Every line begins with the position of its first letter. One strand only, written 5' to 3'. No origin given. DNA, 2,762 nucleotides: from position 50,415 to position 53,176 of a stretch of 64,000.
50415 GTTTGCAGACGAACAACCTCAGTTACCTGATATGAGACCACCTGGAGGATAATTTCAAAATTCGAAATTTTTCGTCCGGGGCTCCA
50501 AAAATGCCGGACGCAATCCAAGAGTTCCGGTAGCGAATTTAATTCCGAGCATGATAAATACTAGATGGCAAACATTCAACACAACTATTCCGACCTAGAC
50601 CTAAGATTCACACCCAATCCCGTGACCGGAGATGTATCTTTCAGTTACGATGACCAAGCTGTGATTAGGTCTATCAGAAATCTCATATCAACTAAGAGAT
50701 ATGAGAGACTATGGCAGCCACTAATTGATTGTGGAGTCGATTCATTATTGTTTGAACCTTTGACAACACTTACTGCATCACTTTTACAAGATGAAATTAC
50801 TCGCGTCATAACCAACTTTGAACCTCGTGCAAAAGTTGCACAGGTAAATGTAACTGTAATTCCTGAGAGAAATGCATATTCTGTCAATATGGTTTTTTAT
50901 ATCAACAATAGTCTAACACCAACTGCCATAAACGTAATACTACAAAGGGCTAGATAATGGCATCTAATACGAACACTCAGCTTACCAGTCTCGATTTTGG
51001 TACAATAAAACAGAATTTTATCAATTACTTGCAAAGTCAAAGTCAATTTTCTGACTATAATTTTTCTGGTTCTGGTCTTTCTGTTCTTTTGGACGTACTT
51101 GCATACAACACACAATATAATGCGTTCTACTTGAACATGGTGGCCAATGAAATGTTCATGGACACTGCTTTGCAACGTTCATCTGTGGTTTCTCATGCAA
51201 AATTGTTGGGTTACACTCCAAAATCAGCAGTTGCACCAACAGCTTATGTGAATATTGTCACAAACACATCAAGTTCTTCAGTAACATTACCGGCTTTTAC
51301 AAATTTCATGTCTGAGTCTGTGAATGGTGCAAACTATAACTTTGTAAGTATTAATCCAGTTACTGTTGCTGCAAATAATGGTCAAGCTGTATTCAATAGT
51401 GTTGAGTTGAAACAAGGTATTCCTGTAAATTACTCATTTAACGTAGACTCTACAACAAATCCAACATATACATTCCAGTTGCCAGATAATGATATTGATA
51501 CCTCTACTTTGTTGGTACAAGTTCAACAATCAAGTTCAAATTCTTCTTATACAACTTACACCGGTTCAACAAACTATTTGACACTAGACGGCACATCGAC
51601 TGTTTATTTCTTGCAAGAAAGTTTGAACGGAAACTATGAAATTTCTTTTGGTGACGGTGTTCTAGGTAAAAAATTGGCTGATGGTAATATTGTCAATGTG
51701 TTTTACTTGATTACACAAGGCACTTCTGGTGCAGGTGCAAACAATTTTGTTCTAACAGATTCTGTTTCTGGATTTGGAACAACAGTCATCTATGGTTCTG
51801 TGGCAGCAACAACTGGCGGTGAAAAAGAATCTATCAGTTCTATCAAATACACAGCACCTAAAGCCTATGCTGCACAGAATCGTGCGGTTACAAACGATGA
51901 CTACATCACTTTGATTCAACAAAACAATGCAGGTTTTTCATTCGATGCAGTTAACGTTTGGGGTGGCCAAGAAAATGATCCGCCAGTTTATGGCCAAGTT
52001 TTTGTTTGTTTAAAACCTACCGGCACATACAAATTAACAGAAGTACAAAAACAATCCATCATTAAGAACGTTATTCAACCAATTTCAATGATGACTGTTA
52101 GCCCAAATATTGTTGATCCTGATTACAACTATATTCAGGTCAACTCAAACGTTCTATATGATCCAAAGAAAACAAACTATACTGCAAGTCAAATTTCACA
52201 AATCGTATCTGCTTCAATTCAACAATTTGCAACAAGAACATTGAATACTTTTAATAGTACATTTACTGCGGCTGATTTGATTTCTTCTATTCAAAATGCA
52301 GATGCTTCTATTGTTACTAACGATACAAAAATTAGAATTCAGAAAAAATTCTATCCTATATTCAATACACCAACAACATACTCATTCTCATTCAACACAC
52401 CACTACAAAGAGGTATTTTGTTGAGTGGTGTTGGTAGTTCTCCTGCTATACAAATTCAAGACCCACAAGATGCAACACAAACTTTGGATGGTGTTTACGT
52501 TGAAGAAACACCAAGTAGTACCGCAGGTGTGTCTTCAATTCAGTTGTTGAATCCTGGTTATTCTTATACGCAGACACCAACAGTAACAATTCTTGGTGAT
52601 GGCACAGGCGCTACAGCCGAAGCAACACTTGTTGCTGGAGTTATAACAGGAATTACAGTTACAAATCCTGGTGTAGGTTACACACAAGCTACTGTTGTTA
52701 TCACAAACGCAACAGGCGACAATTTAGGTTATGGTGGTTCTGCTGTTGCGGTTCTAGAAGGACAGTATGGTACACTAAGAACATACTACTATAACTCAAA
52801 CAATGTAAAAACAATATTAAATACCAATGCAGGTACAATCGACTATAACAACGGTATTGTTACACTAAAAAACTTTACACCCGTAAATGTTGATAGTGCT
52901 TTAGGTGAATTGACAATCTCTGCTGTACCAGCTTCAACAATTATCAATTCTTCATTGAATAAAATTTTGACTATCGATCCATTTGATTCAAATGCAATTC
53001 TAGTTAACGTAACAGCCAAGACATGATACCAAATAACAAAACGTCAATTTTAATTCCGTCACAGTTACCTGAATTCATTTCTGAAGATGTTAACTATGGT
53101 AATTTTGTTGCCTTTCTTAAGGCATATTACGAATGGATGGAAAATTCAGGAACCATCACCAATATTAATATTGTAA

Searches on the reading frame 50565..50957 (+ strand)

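Call 54: search_protein_families(library=phrogs, proteins=[window:50565-50957:+], max_evalue=0.001)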
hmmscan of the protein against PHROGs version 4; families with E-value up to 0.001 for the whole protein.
window:50565-50957:+ (130 aa): 3 families
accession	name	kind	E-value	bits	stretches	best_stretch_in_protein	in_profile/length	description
phrog_261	-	tail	1.1e-39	138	1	1-129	15-144/312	baseplate wedge subunit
phrog_43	-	tail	1.1e-10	42.2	1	29-121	18-111/126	baseplate wedge subunit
phrog_37990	-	tail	2.9e-07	31.3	1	54-127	4-78/80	baseplate wedge subunit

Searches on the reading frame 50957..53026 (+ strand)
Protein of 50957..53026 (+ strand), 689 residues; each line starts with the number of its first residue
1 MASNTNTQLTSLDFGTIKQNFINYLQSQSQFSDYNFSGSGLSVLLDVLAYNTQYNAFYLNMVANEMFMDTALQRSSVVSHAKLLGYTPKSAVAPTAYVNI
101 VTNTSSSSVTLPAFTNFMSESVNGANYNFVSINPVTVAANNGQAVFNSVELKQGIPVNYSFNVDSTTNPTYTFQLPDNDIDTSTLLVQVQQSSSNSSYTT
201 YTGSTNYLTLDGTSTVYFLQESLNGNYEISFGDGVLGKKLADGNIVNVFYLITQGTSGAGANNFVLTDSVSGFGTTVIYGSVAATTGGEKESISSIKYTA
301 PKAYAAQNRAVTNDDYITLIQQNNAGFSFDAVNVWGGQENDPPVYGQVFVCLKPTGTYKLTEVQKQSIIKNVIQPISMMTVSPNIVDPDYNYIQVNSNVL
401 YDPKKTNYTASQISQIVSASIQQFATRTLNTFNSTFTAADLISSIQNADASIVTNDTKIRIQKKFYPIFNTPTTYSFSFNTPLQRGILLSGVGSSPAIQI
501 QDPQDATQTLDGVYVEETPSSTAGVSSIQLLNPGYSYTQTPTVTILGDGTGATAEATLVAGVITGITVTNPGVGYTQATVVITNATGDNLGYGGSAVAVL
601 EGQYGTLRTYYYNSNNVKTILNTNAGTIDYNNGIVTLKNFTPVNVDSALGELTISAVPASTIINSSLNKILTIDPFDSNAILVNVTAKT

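Call 54: search_protein_families(library=phrogs, proteins=[window:50957-53026:+], max_evalue=0.001)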
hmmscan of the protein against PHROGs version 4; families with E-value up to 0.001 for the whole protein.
window:50957-53026:+ (689 aa): 5 families
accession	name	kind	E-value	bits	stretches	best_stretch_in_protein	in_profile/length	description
phrog_219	-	tail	1.8e-159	533.1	1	5-674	2-580/598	baseplate wedge subunit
phrog_1369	-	tail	1e-18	68.4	1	56-340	46-319/489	baseplate protein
phrog_10646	-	tail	8.1e-16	58.1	1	5-105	24-125/1142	baseplate wedge subunit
phrog_460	-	connector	1.8e-08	34.5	1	516-602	222-297/385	head closure Hc2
phrog_438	-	tail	8.7e-08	32.8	1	525-601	198-276/478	baseplate wedge subunit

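Call 63: search_dna_similar(query=window:50957-53026:+, collection=phages, mode=protein, max_rows=15)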
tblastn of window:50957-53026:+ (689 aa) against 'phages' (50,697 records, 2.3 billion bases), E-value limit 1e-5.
Records with a match: 2414; places in all: 2473; records where one place covers at least 80% of the query: 26.
Best place of each record, by identity: <60% 2414.
By first word of the organism name: Escherichia 633; Synechococcus 374; Klebsiella 317; Salmonella 193; Vibrio 126; Shigella 89; Aeromonas 79; Acinetobacter 72; Cyanophage 61; Enterobacter 59; and 50 more.
By host as written in the record: - 441; Escherichia coli 269; Klebsiella pneumoniae 110; Synechococcus 107; Synechococcus sp. 38; Escherichia coli O157:H7 35; Salmonella enterica 29; Synechococcus sp. WH7803 28; and 524 more.
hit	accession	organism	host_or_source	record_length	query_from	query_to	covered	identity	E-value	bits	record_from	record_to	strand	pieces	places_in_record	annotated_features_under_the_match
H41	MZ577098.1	Methylophilales phage Melnitz-3 EXVC039M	Methylophilales_sp._H5P1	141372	5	483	70%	41.1%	2e-75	271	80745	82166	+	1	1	baseplate wedge subunit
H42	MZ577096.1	Methylophilales phage Melnitz-2 EXVC040M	Methylophilales_sp._H5P1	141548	5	483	70%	41.1%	2e-75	271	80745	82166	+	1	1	baseplate wedge subunit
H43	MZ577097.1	Methylophilales phage Melnitz EXVC044M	Methylophilales_sp._H5P1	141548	5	483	70%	41.1%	2e-75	271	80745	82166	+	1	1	baseplate wedge subunit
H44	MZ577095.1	Methylophilales phage Melnitz-1 EXVC043M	Methylophilales_sp._H5P1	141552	5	483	70%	41.1%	2e-75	271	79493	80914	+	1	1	baseplate wedge subunit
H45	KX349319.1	Cyanophage S-RIM12_RW_28_1109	Synechococcus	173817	9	645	92%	30.9%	2e-50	196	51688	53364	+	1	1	baseplate wedge subunit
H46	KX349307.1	Cyanophage S-RIM12_Np_14_0310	Synechococcus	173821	9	645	92%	30.9%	2e-50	196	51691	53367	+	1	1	baseplate wedge subunit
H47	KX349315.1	Cyanophage S-RIM12_RW_14_0101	Synechococcus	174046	9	645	92%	30.9%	2e-50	196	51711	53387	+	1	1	baseplate wedge subunit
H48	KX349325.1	Cyanophage S-RIM12_W1_24_0910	Synechococcus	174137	9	645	92%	30.9%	2e-50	196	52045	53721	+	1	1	baseplate wedge subunit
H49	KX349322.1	Cyanophage S-RIM12_Sn_31_0910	Synechococcus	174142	9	645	92%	30.9%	2e-50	196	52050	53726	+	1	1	baseplate wedge subunit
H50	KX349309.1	Cyanophage S-RIM12_Np_22_1112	Synechococcus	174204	9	645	92%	30.9%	2e-50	196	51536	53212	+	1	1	baseplate wedge subunit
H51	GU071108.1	Prochlorococcus phage Syn33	Synechococcus sp. WH7803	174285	9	645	92%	30.9%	2e-50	196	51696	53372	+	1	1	gp6: baseplate wedge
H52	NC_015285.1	Prochlorococcus phage Syn33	Synechococcus sp. WH7803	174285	9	645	92%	30.9%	2e-50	196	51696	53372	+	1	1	gp6: baseplate wedge subunit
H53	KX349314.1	Cyanophage S-RIM12_RW_07_1112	Synechococcus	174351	9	645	92%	30.9%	2e-50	196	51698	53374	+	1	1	baseplate wedge subunit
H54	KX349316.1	Cyanophage S-RIM12_RW_22_0110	Synechococcus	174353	9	645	92%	30.9%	2e-50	196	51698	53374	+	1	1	baseplate wedge subunit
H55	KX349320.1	Cyanophage S-RIM12_RW_29_1109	Synechococcus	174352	9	645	92%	30.9%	2e-50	196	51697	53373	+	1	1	baseplate wedge subunit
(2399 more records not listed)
